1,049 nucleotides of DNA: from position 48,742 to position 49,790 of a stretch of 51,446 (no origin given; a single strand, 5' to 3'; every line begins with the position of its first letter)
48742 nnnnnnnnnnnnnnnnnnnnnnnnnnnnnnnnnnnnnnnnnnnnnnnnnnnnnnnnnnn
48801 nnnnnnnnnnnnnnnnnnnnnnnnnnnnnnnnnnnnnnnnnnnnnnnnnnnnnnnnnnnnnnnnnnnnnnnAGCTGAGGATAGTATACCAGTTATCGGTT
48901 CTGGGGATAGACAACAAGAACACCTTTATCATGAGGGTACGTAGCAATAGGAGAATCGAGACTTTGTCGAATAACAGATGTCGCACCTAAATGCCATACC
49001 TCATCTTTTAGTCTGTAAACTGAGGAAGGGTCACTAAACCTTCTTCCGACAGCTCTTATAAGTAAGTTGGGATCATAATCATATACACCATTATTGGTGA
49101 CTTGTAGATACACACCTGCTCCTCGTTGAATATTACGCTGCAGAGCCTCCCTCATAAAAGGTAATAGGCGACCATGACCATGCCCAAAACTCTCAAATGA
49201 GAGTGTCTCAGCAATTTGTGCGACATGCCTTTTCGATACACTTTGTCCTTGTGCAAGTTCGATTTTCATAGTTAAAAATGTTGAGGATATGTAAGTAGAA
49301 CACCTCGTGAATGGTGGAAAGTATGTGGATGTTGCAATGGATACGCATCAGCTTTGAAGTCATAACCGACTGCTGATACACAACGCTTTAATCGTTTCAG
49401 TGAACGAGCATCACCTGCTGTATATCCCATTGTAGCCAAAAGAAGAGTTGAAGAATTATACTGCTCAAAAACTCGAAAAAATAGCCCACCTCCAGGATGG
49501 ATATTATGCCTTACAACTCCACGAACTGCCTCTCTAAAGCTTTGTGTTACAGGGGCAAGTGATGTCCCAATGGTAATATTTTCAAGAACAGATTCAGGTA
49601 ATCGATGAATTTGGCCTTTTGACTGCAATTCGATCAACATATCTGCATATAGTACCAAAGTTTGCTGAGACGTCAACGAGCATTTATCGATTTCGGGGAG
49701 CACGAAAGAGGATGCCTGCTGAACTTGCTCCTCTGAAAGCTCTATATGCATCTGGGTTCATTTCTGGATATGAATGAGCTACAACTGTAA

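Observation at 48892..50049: Three tandem paralogs of an unrecognised family translationally coupled to secDF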

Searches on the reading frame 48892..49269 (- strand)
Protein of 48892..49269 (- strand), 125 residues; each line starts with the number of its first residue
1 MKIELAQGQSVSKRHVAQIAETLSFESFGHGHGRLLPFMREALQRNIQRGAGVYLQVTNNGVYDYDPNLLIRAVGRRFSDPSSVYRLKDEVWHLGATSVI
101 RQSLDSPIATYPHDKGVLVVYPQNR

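Call 3: search_protein_families(library=pfam, proteins=[window:48892-49269:-], max_evalue=1)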
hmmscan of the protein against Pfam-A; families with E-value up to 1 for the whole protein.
window:48892-49269:- (125 aa): 1 family
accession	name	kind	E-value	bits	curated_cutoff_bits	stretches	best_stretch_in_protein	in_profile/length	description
PF16363.11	GDP_Man_Dehyd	-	0.11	12.4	27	1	89-111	77-99/332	GDP-mannose 4,6 dehydratase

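Call 8: search_protein_families(library=ncbifam, proteins=[window:48892-49269:-], max_evalue=1)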
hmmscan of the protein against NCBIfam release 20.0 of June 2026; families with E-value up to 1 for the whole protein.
window:48892-49269:- (125 aa): 1 family
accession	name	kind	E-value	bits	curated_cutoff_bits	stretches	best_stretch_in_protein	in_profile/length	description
TIGR02075.1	pyrH_bact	equivalog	0.21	11.1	243.9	1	21-71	119-172/233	UMP kinase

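Call 9: search_protein_families(library=phrogs, proteins=[window:48892-49269:-], max_evalue=1)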
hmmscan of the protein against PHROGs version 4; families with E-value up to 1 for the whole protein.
window:48892-49269:- (125 aa): 1 family
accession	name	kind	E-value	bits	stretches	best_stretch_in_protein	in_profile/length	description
phrog_3954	-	unknown function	0.22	12.6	1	42-73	32-63/88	-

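Call 10: search_protein_families(library=padloc, proteins=[window:48892-49269:-], max_evalue=1)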
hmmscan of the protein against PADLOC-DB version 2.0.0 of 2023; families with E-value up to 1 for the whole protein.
window:48892-49269:- (125 aa): 0 families

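Call 13: find_encoding_contigs(protein=window:48892-49269:-, flank=10000, max_places=10)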
Protein window:48892-49269:- (125 aa): 1 contig read that carries it; 1 place shown.
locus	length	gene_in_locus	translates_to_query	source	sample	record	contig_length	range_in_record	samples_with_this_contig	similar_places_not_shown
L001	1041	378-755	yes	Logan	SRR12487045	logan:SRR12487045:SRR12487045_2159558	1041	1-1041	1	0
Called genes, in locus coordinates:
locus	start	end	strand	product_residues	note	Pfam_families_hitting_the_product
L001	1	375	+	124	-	?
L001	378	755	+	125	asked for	-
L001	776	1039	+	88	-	?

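Call 30: search_protein_representatives(alignment_id=A3)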
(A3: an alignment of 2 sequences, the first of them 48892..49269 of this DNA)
Query: 2 sequences, 130 profile positions. Proteins with E-value up to 0.001 (for the whole library): 5; up to 1e-10: 3; up to 1e-30: 2. The best 5 are listed.
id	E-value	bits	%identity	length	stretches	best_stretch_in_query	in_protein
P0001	2.8e-60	218.1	-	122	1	1-130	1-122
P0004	3.8e-38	146.5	-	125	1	1-130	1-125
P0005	5.5e-16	74.8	-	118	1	1-129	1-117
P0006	1.0e-07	48.1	-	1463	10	46-85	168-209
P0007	2.0e-04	37.5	-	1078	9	69-113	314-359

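Call 32: find_encoding_contigs(protein=P0005, flank=10000)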
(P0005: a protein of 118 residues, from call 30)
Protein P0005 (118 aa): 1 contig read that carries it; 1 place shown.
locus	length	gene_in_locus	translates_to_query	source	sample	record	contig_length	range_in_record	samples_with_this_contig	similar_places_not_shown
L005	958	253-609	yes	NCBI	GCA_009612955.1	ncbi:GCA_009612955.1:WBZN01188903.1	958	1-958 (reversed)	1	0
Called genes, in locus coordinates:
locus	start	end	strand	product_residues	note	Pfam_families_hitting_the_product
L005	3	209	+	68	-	?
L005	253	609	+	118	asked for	-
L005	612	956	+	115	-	?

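Call 33: find_encoding_contigs(protein=P0004, flank=10000)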
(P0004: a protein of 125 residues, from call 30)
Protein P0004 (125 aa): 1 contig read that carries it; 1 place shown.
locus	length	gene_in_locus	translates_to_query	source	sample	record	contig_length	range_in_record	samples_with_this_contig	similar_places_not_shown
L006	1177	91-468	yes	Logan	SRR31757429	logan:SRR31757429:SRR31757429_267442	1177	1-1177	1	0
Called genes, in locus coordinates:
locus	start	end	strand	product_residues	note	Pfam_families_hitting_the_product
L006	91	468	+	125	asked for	-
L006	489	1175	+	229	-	?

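Call 57: find_related_loci(query=A8, collection=viral_contigs, flank=10000)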
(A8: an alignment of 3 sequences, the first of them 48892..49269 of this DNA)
Query A8 (125 aa) in viral_contigs; peptide patterns used: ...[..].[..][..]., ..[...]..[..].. (x = any residue, [..] = any of these).
15 stretches matched a pattern, but none encodes a relative of the query by tblastn (E <= 1e-3).

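Call 70: predict_structure(alignment_id=A9)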
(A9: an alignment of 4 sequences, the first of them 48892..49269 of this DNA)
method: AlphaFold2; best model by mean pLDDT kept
length: 125 residues; sequences in the alignment: 4
mean_pLDDT: 70.6   pTM: 0.68
mean pLDDT of the five models: 70.6, 43.3, 39.8, 35.0, 34.3
residues with pLDDT >= 90: 8; 70-90: 62; 50-70: 41; < 50: 14
segments of 3 or more residues with pLDDT < 50: 6-12, 29-31
pLDDT, mean of each block of 10 residues (from residue 1): 50 54 54 71 81 75 61 88 91 84 78 68 55
secondary structure, 60 per line:
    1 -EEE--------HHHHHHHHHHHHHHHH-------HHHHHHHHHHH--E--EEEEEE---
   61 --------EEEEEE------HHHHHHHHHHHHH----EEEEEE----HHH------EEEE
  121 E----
elements in order: E2-4 H13-28 H36-46 E52-57 E69-74 H81-93 E98-103 E117-121
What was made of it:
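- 48892..49269 (-): Gene A, 125 aa. A paralogue of B, starting 2 nt after the B stop codon. The AF2 model has pLDDT 70.6 (call 70).
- On HEPN-MNT toxin-antitoxin module: B has RGVVRH, but in a predicted alpha/beta protein that is paralogous to A. There is no PADLOC or Pfam HEPN hit (calls 3, 10, 70).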

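Call 73: fold_search(model_id=the predicted structure, library=pdb)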
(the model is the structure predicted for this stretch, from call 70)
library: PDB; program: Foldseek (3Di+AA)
matches with E <= 10: 439; with E <= 0.001: 0
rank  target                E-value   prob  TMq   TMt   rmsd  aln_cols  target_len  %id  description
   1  7aer_A                1.1e-01  0.51  0.34  0.36   5.2        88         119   11  Rebuilt and re-refined PDB entry 5yep: tri-AMPylated Shewanella oneidensis HEPN toxin in complex with MNT antitoxin (released 2020-12-30)
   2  6m6u_F                1.8e-01  0.44  0.36  0.36   5.0        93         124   11  Crystal structure the toxin-antitoxin MntA-HpeT mutant-D39ED41E (released 2020-09-30)
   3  6m6u_A                2.2e-01  0.41  0.33  0.33   4.8        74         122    7  Crystal structure the toxin-antitoxin MntA-HpeT mutant-D39ED41E (released 2020-09-30)
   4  6m6w_A                3.1e-01  0.30  0.31  0.33   4.8        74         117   11  Crystal structure the toxin-antitoxin MntA-HpeT mutant-Y104A (released 2020-09-30)
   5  5yep_A                3.3e-01  0.23  0.32  0.33   7.5       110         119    9  Crystal structure of SO_3166-SO_3165 from Shewanella oneidensis (released 2018-03-28)
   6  1ylq_A                3.8e-01  0.12  0.22  0.27   5.2        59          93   15  Crystal structure of putative nucleotidyltransferase (released 2005-03-01)
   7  6m6v_A                5.3e-01  0.25  0.35  0.37   4.8        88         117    9  Crystal structure the toxin-antitoxin MntA-HepT (released 2020-09-30)
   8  3ggg_A                5.3e-01  0.08  0.23  0.13  12.3       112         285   17  The crystal structure of A. aeolicus prephenate dehydrogenase in complex with tyrosine and NAD+ (released 2009-03-10)
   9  9e9c_u                5.6e-01  0.06  0.23  0.22   9.8       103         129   13  Mouse mitoribosome large subunit assembly intermediate bound to NSUN4, METRF4, GTPBP7, GTPBP10 and the MALSU1-L0R8F8-m (released 2025-08-06)
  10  1o63_B                6.0e-01  0.04  0.23  0.17  14.1       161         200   11  Crystal structure of an ATP phosphoribosyltransferase (released 2003-11-11)
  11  7bxo_E                6.4e-01  0.21  0.32  0.32   4.9        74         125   14  Crystal structure of the toxin-antitoxin with AMP-PNP (released 2020-09-30)
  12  1no5_B                6.9e-01  0.12  0.27  0.32   8.9       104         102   12  Structure of HI0073 from Haemophilus influenzae, the nucleotide binding domain of the HI0073/HI0074 two protein nucleo (released 2004-03-16)
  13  7bxo_A                7.9e-01  0.15  0.29  0.29   5.5        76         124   16  Crystal structure of the toxin-antitoxin with AMP-PNP (released 2020-09-30)
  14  6jco_A                7.9e-01  0.02  0.15  0.04  21.8       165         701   11  Crystal structure of calcium free human gelsolin amyloid mutant D187N (released 2019-06-12)
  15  9kmh_ec               8.4e-01  0.04  0.20  0.09  12.2       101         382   16  The Composite Cryo-EM Structure of the Portal Vertex of Bacteriophage FCWL1 (released 2025-01-22)
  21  9if2_C                1.0e+00  0.08  0.26  0.35   6.3        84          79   14  ZnT1 CTD regulation (released 2025-09-17)
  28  9if2_B                1.3e+00  0.12  0.30  0.45   4.7        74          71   16  ZnT1 CTD regulation (released 2025-09-17)
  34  9hcd_u                1.5e+00  0.04  0.23  0.23  10.9       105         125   14  Mouse mitoribosome large subunit assembly intermediate (with uL16m) bound to MRM3-dimer, DDX28 and the MALSU-L0R8F8-mt (released 2025-06-11)
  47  9if2_A                1.9e+00  0.06  0.26  0.35   6.5        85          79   14  ZnT1 CTD regulation (released 2025-09-17)
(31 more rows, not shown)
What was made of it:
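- Closest known: MNT. Same: They are the top, though non-significant, Foldseek hits of the A model (call 73).
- The top Foldseek hits of the A model are MntA/MNT antitoxins (call 73).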

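Call 76: search_solved_structures(query=A6, max_evalue=10)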
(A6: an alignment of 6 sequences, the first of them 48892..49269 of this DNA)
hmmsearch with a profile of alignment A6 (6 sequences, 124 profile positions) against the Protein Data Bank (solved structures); distinct sequences matched with E-value up to 10: 0.

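Call 95: list_cluster_members(proteins=[window:48892-49269:-, P0001, window:49684-50049:-, P0003, P0004, P0005])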
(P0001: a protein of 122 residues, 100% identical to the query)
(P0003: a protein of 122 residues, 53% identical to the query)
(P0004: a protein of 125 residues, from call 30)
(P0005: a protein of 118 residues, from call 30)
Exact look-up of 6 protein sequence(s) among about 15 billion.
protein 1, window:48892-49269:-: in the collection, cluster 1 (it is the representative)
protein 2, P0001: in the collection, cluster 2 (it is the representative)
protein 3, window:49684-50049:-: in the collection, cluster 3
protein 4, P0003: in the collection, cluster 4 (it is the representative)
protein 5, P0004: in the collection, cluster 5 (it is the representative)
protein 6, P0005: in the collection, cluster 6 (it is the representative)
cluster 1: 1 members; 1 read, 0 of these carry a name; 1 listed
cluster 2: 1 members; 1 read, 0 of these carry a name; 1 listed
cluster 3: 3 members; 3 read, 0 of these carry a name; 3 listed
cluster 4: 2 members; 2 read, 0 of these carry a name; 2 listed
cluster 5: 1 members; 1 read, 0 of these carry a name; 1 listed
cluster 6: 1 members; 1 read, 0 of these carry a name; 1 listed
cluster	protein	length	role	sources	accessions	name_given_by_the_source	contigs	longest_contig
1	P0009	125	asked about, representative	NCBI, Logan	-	-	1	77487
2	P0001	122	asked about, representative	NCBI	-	-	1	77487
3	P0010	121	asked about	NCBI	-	-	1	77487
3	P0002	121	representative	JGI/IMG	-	-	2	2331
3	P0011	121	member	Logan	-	-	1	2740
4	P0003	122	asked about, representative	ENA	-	-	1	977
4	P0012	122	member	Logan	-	-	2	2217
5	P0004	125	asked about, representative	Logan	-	-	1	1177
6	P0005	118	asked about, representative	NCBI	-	-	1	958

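Call 96: find_encoding_contigs(protein=P0011, flank=10000)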
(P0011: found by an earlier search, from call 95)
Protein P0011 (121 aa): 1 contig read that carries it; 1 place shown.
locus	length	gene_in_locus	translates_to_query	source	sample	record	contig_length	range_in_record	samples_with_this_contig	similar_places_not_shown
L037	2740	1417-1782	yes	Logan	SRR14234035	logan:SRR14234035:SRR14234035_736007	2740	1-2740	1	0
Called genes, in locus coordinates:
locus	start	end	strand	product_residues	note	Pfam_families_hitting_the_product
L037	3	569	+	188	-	?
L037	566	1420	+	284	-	PF07549:Sec_GG (weak), PF02355:SecD_SecF_C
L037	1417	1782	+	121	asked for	-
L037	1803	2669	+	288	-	PF12705:PDDEXK_1, PF01930:Cas_Cas4 (weak)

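Call 97: find_encoding_contigs(protein=P0012, flank=10000)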
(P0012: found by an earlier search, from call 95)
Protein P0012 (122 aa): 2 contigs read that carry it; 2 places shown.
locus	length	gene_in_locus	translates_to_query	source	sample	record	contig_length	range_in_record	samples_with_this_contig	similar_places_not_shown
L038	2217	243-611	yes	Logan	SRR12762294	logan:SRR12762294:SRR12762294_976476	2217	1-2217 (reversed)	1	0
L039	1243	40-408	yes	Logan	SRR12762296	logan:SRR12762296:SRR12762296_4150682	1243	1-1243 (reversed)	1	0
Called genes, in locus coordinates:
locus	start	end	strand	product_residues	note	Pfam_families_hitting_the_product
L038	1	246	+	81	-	?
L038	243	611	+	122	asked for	-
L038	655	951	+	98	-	-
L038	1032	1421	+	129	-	-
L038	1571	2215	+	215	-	?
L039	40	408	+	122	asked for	-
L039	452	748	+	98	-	-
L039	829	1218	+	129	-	-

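Call 101: search_protein_families(library=pfam, alignment_id=A11, max_evalue=10)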
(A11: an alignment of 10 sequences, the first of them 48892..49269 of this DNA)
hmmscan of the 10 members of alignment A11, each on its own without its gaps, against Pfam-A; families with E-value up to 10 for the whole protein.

A. member 1, window:48892-49269:- (125 aa): 1 family
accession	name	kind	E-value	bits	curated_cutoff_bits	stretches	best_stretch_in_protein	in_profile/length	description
PF16363.11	GDP_Man_Dehyd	-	0.11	12.4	27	1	89-111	77-99/332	GDP-mannose 4,6 dehydratase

B. families by the number of members that match (of 10 scanned): 1 family
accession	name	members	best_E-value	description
PF16363.11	GDP_Man_Dehyd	1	0.11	GDP-mannose 4,6 dehydratase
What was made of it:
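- Closest known: YajC, the small protein classically encoded with secDF. Different: C, B and A are soluble, lie downstream of secF, are clade-restricted, and gave no Pfam hit of any kind (calls 3, 101), so no YajC-family match either.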

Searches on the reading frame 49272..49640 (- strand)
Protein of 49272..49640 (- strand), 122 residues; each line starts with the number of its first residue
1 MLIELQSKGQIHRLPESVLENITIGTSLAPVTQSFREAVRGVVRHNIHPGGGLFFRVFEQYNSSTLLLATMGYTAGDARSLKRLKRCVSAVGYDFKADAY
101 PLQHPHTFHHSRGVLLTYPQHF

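Call 55: find_related_loci(query=A7, collection=metagenome_contigs, flank=10000)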
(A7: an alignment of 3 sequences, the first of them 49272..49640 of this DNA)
Query A7 (122 aa) in metagenome_contigs; peptide patterns used: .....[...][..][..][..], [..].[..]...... (x = any residue, [..] = any of these).
188 stretches matched a pattern, but none encodes a relative of the query by tblastn (E <= 1e-3).

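Call 56: find_related_loci(query=A7, collection=viral_contigs, flank=10000)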
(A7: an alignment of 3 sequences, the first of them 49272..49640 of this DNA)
Query A7 (122 aa) in viral_contigs; peptide patterns used: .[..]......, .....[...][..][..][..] (x = any residue, [..] = any of these).
56 stretches matched a pattern, but none encodes a relative of the query by tblastn (E <= 1e-3).
